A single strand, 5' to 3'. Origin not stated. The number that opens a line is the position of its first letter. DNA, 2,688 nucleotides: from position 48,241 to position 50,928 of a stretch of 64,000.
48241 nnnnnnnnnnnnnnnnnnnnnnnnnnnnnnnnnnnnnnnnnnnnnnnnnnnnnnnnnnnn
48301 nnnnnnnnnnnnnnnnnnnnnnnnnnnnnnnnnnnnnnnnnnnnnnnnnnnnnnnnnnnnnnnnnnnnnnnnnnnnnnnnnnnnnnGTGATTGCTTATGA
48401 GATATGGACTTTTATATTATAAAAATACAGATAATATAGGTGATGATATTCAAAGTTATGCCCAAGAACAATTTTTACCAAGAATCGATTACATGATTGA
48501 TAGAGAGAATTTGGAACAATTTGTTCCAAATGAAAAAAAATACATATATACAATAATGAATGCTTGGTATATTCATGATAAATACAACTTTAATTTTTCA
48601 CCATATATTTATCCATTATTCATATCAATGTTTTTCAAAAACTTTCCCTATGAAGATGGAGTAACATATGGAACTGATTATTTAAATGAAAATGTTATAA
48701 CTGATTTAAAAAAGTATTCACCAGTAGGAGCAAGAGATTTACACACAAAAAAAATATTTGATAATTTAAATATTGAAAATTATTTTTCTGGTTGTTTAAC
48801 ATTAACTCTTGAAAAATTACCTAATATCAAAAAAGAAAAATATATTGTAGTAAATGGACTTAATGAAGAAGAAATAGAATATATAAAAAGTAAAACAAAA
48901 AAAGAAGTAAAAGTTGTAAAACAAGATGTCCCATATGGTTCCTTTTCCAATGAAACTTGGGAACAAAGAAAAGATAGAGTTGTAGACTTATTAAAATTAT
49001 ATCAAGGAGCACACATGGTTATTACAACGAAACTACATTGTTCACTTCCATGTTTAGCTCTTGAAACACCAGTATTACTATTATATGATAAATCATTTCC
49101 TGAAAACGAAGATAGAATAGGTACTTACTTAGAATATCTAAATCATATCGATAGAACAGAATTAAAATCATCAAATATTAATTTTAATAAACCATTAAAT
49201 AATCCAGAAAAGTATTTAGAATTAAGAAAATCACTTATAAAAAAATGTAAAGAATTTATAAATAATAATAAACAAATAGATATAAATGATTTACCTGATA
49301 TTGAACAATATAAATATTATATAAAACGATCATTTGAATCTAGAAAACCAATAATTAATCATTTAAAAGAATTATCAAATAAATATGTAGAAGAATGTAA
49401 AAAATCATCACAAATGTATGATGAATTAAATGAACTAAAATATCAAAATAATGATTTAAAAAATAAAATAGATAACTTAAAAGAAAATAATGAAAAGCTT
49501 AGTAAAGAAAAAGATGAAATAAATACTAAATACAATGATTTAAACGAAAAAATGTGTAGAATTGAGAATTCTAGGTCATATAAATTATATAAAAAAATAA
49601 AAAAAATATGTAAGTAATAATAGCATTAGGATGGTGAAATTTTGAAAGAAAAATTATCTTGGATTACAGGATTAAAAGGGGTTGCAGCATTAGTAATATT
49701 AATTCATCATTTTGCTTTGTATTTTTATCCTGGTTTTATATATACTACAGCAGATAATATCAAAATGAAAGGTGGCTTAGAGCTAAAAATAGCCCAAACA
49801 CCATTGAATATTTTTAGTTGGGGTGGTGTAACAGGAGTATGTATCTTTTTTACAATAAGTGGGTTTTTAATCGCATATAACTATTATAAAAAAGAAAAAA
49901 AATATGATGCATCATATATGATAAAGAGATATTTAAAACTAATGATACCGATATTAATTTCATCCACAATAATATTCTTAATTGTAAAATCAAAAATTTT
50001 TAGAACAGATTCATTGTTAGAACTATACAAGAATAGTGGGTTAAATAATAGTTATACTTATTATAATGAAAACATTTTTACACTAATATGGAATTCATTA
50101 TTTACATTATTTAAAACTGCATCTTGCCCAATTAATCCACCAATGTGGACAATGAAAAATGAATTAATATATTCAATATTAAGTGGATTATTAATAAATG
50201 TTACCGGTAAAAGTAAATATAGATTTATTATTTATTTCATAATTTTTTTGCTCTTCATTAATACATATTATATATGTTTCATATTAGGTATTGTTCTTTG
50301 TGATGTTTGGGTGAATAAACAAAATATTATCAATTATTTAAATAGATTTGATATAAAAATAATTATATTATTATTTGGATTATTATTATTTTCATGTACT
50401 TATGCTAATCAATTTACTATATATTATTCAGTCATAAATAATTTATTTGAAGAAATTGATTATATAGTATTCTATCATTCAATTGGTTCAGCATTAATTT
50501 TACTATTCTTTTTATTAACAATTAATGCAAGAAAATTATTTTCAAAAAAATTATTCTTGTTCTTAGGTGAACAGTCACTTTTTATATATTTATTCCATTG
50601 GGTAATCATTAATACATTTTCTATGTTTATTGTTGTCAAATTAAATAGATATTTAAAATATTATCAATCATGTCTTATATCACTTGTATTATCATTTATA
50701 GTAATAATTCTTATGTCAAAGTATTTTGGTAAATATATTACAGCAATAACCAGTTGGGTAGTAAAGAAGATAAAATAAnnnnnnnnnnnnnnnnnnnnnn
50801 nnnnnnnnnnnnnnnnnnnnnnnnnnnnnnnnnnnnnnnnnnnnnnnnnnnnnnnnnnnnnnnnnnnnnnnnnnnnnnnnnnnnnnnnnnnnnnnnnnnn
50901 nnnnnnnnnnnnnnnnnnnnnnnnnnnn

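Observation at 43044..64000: Large surface-glycopolymer locus combining an ABC exporter (Wzm/Wzt-like) and a Wzx flippase, with glf, acyltransferase and an Alg13/14-type pair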

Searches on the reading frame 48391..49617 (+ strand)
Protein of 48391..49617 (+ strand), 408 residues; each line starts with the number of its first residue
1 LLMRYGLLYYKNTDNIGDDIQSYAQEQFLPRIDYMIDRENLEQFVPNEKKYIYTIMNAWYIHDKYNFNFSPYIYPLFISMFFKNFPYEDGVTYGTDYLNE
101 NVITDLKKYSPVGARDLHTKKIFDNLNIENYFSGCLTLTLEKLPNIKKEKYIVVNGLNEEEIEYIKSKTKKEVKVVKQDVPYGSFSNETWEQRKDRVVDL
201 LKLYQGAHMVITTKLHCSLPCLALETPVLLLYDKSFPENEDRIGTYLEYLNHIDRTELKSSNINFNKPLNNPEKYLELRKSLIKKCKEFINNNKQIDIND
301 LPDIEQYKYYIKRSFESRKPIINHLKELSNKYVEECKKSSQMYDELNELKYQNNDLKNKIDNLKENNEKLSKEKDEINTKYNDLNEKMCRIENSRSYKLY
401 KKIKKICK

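Call 4: search_protein_families(library=pfam, proteins=[window:48391-49617:+], max_evalue=0.01)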
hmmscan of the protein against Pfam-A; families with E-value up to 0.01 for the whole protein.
window:48391-49617:+ (408 aa): 5 families
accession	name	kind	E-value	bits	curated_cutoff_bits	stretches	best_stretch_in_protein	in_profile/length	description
PF04230.19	PS_pyruv_trans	-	8.6e-12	46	25.3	1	15-232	1-277/280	Polysaccharide pyruvyl transferase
PF02403.27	Seryl_tRNA_N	-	0.0018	19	28.2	1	311-398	14-100/108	Seryl-tRNA synthetase N-terminal domain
PF25014.1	NET2A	-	0.0021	18.4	33.1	1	299-394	101-203/235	NET2A-like domain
PF14662.11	KASH_CCD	-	0.0056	17.1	43.3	0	331-388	77-132/191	Coiled-coil region of CCDC155 or KASH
PF06005.17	ZapB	-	0.008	17.1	31.5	0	325-387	6-68/71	Cell division protein ZapB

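Call 9: search_protein_families(library=ncbifam, proteins=[window:48391-49617:+], max_evalue=0.01)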
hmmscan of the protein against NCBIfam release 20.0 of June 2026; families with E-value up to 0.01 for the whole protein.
window:48391-49617:+ (408 aa): 2 families
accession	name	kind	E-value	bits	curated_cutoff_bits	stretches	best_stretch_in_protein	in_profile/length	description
TIGR04211.1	SH3_and_anchor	equivalog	0.00054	19.6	65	1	323-383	66-126/198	TIGR04211 family SH3 domain-containing protein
TIGR02169.1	SMC_prok_A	equivalog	0.00084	17.1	729.4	1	233-397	765-929/1165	chromosome segregation protein SMC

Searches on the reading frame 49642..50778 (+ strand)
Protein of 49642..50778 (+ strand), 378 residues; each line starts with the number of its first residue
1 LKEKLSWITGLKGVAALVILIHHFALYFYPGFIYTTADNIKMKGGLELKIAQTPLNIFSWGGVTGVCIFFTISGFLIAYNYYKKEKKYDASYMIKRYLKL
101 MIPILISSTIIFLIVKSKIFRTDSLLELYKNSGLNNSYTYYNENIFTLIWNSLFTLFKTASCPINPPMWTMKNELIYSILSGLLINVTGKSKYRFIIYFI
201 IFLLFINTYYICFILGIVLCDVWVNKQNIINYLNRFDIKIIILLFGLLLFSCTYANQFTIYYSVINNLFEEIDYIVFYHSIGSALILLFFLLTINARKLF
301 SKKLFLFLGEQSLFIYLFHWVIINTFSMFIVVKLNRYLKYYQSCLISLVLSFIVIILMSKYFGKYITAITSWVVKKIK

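Call 4: search_protein_families(library=pfam, proteins=[window:49642-50778:+], max_evalue=0.01)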
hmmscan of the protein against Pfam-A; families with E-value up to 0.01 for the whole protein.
window:49642-50778:+ (378 aa): 1 family
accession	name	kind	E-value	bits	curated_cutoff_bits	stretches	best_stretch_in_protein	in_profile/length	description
PF01757.29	Acyl_transf_3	-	4.2e-22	79.1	31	1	6-354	2-324/326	Acyltransferase domain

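Call 9: search_protein_families(library=ncbifam, proteins=[window:49642-50778:+], max_evalue=0.01)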
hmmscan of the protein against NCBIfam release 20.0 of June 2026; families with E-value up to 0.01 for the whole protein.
window:49642-50778:+ (378 aa): 0 families
